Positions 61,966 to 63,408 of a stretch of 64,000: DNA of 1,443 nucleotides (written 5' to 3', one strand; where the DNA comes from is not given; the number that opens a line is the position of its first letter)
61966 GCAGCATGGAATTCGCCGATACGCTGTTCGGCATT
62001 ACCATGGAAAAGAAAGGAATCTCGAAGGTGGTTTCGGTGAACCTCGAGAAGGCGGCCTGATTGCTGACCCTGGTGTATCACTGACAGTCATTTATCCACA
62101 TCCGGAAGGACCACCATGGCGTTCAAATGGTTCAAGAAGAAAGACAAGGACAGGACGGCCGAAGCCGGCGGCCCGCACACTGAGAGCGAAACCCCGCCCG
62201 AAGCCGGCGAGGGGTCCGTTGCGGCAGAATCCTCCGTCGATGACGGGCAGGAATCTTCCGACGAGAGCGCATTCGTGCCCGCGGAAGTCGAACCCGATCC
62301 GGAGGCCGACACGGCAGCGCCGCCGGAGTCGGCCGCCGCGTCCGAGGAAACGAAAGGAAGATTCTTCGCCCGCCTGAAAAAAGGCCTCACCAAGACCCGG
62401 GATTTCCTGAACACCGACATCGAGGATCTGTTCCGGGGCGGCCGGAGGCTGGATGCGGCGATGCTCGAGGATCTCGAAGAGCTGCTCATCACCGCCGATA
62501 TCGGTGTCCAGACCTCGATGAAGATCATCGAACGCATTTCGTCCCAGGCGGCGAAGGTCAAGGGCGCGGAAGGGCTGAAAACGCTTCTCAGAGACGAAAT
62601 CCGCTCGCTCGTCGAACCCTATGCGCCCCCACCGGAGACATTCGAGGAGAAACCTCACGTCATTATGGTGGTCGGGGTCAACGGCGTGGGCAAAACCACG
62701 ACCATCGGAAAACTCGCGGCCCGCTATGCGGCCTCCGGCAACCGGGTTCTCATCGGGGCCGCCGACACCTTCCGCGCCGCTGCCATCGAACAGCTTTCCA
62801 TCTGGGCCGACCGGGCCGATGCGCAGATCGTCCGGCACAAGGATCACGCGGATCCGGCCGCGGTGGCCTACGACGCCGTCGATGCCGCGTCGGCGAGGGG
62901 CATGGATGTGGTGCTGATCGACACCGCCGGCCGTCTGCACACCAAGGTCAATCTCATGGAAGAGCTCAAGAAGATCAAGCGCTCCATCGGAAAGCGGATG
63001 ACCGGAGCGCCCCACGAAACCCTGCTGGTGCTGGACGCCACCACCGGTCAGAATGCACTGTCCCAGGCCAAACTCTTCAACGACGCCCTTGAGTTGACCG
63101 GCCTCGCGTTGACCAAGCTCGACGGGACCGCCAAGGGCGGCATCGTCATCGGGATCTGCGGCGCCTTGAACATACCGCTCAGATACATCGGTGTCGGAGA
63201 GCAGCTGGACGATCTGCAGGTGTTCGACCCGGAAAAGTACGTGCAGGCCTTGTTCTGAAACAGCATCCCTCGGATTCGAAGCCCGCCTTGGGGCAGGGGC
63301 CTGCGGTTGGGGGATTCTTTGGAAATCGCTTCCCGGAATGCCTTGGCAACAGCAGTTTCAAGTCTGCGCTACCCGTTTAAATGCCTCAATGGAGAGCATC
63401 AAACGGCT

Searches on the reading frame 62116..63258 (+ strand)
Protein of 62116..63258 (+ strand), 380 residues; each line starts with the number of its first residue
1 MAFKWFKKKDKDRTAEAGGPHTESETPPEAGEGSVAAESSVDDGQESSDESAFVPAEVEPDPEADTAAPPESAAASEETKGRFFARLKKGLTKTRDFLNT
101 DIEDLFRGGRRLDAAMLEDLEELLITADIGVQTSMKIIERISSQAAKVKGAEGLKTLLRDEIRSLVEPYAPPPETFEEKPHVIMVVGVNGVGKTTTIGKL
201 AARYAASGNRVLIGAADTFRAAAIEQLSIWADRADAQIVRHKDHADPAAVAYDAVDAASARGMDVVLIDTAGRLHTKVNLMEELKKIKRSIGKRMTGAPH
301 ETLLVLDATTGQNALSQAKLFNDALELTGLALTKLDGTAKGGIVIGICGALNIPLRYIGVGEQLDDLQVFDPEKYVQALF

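Call 93: search_protein_families(library=pfam, proteins=[window:62116-63258:+], max_evalue=0.000001)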
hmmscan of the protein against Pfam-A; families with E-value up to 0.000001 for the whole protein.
window:62116-63258:+ (380 aa): 3 families
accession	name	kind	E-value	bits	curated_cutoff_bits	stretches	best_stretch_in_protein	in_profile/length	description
PF00448.28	SRP54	-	5.9e-76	254.9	22.7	1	180-380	1-195/196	SRP54-type protein, GTPase domain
PF02881.24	SRP54_N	-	7.7e-12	45.7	22.4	1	100-162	3-75/75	SRP54-type protein, helical bundle domain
PF13604.12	AAA_30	-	9.7e-07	29.1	27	0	179-277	17-103/191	AAA domain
